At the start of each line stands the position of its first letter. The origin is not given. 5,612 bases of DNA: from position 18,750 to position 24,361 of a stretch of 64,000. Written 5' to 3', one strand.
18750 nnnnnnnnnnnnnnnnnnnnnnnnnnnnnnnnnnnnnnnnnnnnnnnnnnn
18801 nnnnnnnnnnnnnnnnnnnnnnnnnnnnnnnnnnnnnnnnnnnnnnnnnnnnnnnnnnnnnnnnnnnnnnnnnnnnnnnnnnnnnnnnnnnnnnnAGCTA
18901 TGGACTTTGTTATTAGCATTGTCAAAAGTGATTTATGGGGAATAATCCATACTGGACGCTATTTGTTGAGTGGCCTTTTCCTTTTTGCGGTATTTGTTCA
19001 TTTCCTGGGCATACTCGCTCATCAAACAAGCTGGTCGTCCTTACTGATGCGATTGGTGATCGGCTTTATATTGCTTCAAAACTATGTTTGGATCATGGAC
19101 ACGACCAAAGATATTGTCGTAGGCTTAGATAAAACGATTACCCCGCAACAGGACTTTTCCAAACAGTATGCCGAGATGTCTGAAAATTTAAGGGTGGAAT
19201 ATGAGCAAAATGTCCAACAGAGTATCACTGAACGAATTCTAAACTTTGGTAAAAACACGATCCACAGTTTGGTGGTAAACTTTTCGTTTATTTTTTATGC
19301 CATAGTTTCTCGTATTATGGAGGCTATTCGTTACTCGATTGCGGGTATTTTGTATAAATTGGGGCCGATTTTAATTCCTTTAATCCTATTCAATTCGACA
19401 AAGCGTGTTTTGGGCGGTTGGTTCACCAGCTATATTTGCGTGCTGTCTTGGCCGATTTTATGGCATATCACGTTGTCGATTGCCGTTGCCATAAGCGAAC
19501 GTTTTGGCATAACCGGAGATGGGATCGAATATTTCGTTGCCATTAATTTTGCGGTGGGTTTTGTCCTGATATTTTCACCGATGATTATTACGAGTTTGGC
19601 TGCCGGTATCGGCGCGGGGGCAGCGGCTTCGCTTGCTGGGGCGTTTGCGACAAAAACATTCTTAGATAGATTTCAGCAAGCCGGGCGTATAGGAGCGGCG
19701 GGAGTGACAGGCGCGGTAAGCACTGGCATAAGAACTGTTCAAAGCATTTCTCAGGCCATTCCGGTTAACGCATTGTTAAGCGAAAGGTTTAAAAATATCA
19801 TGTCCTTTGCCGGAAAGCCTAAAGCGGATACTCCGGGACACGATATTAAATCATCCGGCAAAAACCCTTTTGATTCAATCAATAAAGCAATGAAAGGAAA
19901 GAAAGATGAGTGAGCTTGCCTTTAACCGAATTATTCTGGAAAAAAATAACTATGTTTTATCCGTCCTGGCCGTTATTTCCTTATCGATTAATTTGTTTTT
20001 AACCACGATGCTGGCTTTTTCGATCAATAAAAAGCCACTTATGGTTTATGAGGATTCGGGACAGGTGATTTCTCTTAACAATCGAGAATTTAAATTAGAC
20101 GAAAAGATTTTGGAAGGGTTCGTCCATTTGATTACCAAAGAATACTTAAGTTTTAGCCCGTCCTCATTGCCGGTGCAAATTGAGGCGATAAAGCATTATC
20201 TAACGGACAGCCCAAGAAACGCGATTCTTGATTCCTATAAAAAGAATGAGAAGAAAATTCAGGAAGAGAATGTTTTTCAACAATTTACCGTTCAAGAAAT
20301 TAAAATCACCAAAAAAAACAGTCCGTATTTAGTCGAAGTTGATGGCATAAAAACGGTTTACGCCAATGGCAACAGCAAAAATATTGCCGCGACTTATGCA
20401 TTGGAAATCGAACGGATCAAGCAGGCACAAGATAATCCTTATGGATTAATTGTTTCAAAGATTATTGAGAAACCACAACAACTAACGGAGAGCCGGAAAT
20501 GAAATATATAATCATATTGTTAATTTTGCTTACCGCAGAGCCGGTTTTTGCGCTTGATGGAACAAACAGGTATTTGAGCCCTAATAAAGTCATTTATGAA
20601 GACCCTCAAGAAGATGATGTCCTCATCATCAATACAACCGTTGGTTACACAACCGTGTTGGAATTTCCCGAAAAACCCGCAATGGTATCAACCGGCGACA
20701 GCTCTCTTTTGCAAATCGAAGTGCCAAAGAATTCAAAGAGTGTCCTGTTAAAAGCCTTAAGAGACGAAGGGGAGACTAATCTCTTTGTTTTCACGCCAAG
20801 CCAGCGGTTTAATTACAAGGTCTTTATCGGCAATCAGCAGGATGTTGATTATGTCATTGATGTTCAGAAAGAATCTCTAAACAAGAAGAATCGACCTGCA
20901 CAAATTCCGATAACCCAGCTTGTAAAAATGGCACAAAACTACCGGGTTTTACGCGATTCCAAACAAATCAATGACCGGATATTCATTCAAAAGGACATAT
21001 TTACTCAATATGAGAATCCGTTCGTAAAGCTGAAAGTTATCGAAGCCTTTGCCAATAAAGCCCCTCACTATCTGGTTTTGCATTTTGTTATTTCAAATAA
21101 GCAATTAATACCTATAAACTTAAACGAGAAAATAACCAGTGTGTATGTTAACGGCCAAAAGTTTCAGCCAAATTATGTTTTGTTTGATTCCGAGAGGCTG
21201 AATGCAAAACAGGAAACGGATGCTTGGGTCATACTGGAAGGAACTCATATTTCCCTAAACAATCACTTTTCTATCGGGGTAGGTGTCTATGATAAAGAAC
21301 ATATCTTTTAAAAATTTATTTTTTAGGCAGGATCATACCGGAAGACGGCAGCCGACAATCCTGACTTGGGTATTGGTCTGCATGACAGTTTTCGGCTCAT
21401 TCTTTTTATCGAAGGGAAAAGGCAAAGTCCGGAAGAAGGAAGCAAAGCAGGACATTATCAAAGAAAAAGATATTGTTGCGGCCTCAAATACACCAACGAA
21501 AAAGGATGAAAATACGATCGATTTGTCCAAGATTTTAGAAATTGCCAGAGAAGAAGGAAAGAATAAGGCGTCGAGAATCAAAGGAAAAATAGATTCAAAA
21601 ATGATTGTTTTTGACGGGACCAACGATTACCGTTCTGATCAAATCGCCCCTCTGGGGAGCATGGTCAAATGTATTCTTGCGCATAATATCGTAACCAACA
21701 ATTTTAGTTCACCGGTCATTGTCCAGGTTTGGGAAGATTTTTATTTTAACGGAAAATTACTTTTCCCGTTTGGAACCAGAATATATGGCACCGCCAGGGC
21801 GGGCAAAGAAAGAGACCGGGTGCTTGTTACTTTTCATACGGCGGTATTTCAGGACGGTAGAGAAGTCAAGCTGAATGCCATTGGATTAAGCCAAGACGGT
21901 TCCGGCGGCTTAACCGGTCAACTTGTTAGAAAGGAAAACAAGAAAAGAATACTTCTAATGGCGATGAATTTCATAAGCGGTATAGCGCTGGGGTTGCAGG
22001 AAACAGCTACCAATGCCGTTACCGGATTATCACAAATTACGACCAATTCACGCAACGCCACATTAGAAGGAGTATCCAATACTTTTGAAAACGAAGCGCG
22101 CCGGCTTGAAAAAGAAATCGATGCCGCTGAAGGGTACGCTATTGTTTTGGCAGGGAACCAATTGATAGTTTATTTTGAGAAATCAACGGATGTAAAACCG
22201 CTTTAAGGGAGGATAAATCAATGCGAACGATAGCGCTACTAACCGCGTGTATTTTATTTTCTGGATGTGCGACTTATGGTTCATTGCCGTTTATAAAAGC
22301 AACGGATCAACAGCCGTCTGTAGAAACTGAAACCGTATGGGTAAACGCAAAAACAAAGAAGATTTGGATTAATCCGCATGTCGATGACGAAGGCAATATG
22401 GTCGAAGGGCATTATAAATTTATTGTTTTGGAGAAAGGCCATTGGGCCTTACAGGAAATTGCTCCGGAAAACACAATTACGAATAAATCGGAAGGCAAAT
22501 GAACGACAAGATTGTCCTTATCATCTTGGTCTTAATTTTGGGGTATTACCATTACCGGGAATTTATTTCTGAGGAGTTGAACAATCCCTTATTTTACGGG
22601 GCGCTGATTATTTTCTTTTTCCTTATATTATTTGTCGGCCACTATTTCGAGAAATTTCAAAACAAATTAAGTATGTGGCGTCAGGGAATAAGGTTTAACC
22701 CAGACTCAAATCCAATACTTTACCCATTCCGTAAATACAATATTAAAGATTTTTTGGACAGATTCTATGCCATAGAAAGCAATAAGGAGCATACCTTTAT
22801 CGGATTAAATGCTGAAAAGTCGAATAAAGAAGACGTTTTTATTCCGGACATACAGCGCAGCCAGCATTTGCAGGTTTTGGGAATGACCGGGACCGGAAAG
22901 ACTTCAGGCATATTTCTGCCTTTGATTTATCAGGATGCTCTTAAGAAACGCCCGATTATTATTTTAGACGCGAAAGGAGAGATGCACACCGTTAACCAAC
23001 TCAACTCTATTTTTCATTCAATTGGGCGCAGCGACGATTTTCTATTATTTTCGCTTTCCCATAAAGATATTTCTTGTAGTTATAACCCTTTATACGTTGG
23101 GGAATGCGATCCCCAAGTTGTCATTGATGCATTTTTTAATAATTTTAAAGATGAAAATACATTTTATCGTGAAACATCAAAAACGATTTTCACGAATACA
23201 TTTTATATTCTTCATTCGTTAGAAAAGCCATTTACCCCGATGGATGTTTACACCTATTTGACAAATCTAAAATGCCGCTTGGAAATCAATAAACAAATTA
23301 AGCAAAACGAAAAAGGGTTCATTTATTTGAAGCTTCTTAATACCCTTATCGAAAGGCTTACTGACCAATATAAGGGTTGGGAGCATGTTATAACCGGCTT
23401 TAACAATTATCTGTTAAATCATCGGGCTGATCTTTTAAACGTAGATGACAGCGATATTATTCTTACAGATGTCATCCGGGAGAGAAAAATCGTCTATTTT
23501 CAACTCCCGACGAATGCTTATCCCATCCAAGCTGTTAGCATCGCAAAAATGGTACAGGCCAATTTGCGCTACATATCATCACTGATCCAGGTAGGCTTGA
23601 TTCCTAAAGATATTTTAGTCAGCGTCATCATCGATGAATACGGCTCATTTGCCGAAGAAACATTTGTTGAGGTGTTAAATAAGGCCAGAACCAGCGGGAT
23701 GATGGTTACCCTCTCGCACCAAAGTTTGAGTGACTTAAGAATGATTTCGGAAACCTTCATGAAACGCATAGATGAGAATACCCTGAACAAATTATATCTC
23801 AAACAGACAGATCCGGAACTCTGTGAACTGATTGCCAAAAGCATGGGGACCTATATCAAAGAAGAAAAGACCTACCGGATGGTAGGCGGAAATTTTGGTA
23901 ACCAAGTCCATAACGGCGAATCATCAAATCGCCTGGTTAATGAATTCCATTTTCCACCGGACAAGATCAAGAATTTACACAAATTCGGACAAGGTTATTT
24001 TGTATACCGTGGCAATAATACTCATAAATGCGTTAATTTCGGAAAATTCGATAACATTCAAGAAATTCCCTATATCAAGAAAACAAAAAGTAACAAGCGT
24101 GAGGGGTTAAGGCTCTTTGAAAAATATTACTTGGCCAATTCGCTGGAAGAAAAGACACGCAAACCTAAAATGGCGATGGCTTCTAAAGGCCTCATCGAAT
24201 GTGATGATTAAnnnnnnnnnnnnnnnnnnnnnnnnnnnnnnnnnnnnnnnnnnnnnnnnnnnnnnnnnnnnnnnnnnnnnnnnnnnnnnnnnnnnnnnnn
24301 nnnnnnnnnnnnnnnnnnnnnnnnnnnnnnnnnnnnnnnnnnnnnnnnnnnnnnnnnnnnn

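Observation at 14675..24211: Streamlined T4SS: VirB3::VirB4 fusion, VirB2/5/6/8/9/10-like genes and VirD4, but no VirB11 or VirB1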

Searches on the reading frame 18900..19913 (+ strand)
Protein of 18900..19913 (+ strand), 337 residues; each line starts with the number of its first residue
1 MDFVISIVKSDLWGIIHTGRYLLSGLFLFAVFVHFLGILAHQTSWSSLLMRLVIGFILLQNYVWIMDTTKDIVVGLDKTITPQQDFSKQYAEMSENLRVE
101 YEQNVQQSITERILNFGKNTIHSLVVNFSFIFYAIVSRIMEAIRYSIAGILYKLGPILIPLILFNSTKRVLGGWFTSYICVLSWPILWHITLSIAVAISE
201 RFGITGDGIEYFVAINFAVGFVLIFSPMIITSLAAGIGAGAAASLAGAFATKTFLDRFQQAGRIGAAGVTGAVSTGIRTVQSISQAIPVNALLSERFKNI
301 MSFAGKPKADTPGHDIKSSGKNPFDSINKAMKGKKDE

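Call 4: search_protein_families(library=pfam, proteins=[window:18900-19913:+], max_evalue=0.1)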
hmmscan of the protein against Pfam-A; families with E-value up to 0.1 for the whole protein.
window:18900-19913:+ (337 aa): 1 family
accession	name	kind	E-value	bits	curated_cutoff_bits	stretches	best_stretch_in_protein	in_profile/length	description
PF04610.19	TrbL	-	2.9e-05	24.4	25.9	1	49-202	28-183/215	TrbL/VirB6 plasmid conjugal transfer protein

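Call 5: search_protein_families(library=ncbifam, proteins=[window:18900-19913:+], max_evalue=0.1)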
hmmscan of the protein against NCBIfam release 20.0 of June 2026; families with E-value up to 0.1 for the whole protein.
window:18900-19913:+ (337 aa): 2 families
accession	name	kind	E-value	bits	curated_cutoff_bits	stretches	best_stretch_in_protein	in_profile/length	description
TIGR03782.1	Bac_Flav_CT_J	equivalog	9.3e-05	21.6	289.95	1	83-187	128-230/323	conjugative transposon protein TraJ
NF010557.0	PRK13952.1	equivalog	0.02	15.1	159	1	49-136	16-103/142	large conductance mechanosensitive channel protein MscL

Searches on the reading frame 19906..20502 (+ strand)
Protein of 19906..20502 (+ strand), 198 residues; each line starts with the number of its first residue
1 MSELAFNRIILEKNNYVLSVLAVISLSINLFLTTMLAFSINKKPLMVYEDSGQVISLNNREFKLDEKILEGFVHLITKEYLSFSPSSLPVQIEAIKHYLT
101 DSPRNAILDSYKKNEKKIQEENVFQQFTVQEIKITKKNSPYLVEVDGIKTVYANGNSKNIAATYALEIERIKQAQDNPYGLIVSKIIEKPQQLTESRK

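Call 4: search_protein_families(library=pfam, proteins=[window:19906-20502:+], max_evalue=0.1)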
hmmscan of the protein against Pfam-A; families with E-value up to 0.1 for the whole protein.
window:19906-20502:+ (198 aa): 5 families
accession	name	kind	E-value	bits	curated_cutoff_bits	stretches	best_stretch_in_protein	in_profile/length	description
PF05309.16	TraE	-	2.5e-06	27.5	24.8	1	13-168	15-168/182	TraE protein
PF11444.14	DUF2895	-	0.00035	20.6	22.6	1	13-192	6-197/198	Protein of unknown function (DUF2895)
PF04790.18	Sarcoglycan_1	-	0.021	14.6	32.5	1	17-177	18-167/259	Sarcoglycan complex subunit protein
PF07689.18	KaiB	-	0.041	14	27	0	110-148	13-49/82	KaiB domain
PF25328.1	PH_MADD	-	0.057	14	27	0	81-131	30-80/92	MADD C-terminal PH-like domain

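Call 5: search_protein_families(library=ncbifam, proteins=[window:19906-20502:+], max_evalue=0.1)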
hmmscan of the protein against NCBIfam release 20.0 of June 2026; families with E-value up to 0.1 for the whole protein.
window:19906-20502:+ (198 aa): 2 families
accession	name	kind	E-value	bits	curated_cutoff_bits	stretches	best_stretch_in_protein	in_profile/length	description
TIGR02761.1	TraE_TIGR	equivalog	2.7e-06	27.4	109.05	1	12-168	14-168/181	type IV conjugative transfer system protein TraE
NF038072.1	IcmL_DotI_only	equivalog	0.0012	18.3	175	1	13-137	13-144/200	type IVB secretion system apparatus protein IcmL/DotI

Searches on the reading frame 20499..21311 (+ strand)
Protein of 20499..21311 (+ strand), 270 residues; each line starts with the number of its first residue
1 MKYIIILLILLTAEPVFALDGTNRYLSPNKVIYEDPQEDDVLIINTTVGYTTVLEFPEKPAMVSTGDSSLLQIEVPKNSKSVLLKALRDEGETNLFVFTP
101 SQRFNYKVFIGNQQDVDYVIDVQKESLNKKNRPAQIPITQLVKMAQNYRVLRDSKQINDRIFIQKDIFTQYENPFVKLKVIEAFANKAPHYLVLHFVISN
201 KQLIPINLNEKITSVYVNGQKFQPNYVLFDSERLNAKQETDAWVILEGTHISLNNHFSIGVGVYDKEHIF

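Call 4: search_protein_families(library=pfam, proteins=[window:20499-21311:+], max_evalue=0.1)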
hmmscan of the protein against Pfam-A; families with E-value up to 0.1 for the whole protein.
window:20499-21311:+ (270 aa): 3 families
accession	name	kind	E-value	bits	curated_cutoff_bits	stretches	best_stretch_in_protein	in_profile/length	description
PF03524.21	CagX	-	7.6e-07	29.6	34.2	1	37-153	9-125/198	Conjugal transfer protein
PF13629.12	T2SS-T3SS_pil_N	-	0.00021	21.4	23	1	47-103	8-62/72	Pilus formation protein N terminal region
PF01845.23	CcdB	-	0.089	13.5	28.6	0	112-148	8-48/101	CcdB protein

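Call 5: search_protein_families(library=ncbifam, proteins=[window:20499-21311:+], max_evalue=0.1)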
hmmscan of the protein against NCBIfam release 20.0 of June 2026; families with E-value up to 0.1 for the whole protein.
window:20499-21311:+ (270 aa): 1 family
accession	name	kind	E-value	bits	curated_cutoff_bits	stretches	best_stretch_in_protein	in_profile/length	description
TIGR02781.1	VirB9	equivalog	5.9e-09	35.9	217.7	1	3-111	2-110/248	P-type conjugative transfer protein VirB9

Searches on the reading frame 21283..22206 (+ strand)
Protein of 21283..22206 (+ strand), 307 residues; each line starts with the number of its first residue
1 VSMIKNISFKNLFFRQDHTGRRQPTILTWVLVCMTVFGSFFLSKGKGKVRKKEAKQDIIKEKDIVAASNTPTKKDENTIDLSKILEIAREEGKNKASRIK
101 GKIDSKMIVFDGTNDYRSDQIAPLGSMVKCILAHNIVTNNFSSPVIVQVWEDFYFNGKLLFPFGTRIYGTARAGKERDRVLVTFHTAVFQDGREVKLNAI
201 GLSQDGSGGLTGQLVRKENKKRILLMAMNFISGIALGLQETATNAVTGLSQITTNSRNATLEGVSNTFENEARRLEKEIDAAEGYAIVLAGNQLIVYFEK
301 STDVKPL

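Call 4: search_protein_families(library=pfam, proteins=[window:21283-22206:+], max_evalue=0.1)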
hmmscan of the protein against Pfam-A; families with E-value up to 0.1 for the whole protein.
window:21283-22206:+ (307 aa): 2 families
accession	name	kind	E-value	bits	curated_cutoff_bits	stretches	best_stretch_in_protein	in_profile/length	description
PF03743.19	TrbI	-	6.5e-18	65.7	35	1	125-301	5-185/188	Bacterial conjugation TrbI-like protein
PF12508.14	Transposon_TraM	-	0.00024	22.2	25.1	1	145-289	17-144/145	Conjugative transposon, TraM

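Call 5: search_protein_families(library=ncbifam, proteins=[window:21283-22206:+], max_evalue=0.1)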
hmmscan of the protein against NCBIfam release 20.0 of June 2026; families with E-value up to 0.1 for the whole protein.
window:21283-22206:+ (307 aa): 1 family
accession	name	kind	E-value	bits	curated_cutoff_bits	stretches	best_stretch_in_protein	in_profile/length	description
NF038091.1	T4SS_VirB10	equivalog_domain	1.2e-07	31.6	220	1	119-280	8-168/197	type IV secretion system protein VirB10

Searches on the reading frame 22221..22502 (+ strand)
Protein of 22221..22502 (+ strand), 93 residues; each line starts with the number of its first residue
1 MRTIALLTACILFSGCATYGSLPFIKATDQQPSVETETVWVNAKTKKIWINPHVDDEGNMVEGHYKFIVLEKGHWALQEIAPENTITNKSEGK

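Call 4: search_protein_families(library=pfam, proteins=[window:22221-22502:+], max_evalue=0.1)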
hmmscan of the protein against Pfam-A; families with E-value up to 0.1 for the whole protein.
window:22221-22502:+ (93 aa): 1 family
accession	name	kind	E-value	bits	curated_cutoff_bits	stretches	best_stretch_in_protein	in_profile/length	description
PF09676.15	TraV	-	1e-05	26.9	21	1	30-75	85-128/128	Type IV conjugative transfer system lipoprotein (TraV)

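Call 5: search_protein_families(library=ncbifam, proteins=[window:22221-22502:+], max_evalue=0.1)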
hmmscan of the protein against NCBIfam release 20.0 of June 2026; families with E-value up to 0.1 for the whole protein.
window:22221-22502:+ (93 aa): 3 families
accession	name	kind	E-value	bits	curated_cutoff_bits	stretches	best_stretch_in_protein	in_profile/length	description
TIGR02747.1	TraV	equivalog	1.6e-05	25.6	44.75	1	40-75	110-145/145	type IV conjugative transfer system lipoprotein TraV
NF010293.0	PRK13733.1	subfamily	0.0047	17.3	150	1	28-80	118-170/171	F-type conjugal transfer protein TraV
TIGR03352.1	VI_chp_3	equivalog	0.022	14.4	31.6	1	2-58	2-47/147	type VI secretion system lipoprotein TssJ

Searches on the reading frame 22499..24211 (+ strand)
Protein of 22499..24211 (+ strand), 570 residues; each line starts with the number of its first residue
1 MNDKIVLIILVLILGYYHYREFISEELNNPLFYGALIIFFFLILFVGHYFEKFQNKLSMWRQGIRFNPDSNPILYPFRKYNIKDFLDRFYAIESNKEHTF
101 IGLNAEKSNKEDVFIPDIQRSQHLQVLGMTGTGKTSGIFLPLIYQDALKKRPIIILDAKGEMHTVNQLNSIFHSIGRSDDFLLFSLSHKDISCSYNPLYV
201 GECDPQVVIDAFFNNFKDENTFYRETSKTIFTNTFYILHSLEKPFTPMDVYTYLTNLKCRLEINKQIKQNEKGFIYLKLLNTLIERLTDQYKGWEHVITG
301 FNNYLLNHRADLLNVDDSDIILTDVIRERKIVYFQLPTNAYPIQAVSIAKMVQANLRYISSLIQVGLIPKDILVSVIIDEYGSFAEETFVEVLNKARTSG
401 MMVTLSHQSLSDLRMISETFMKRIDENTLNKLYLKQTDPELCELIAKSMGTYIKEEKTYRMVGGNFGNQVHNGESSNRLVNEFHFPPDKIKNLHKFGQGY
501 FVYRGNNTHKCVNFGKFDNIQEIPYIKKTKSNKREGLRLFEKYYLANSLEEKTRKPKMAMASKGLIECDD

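Call 4: search_protein_families(library=pfam, proteins=[window:22499-24211:+], max_evalue=0.1)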
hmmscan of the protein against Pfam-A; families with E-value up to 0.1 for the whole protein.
window:22499-24211:+ (570 aa): 5 families
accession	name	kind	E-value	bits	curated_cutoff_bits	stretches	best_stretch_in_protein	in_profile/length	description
PF12696.13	TraG-D_C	-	2.6e-09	37.5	22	1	374-494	2-125/126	TraM recognition site of TraD and TraG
PF10412.15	TrwB_AAD_bind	-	1.2e-05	24.9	20.5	0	377-459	249-335/387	Type IV secretion-system coupling protein DNA-binding domain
PF02534.20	T4SS-DNA_transf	-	2.1e-05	24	20.1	1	118-465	44-395/468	Type IV secretory system Conjugative DNA transfer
PF01935.23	DUF87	-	5.5e-05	23.8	23.2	1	121-166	23-68/220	Helicase HerA, central domain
PF18228.7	CdiI_N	-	0.05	13.9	25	0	214-260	42-88/108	CdiI N-terminal domain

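Call 5: search_protein_families(library=ncbifam, proteins=[window:22499-24211:+], max_evalue=0.1)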
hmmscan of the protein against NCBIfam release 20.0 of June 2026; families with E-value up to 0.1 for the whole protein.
window:22499-24211:+ (570 aa): 8 families
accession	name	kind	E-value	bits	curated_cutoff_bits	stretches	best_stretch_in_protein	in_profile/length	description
TIGR03743.1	SXT_TraD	subfamily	5.5e-25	87.9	366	2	322-494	431-615/636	conjugative transfer system coupling protein TraD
TIGR03754.1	conj_TOL_TraD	equivalog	1.5e-20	73.3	647.55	2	108-198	167-256/643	type IV conjugative transfer system coupling protein TraD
NF045973.1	conju_CD1115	equivalog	8.1e-15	54.6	250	1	117-472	20-396/442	VirD4-like conjugal transfer protein, CD1115 family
NF041447.1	TrbC_conju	equivalog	2.4e-06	26.3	800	1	120-184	128-191/685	F-type conjugative transfer protein TrbC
TIGR02759.1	TraD_Ftype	equivalog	2.7e-06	26.4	521.35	1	116-245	171-291/566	type IV conjugative transfer system coupling protein TraD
TIGR03925.1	T7SS_EccC_b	equivalog_domain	0.00016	20.1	346.55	0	376-438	462-530/564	type VII secretion protein EccCb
NF041214.1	plasmid_TraB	equivalog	0.029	12.9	800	0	121-158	248-285/639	plasmid transfer protein TraB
NF042943.1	HerA_antiphage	equivalog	0.033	12.8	800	1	98-164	132-199/566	anti-phage-associated helicase HerA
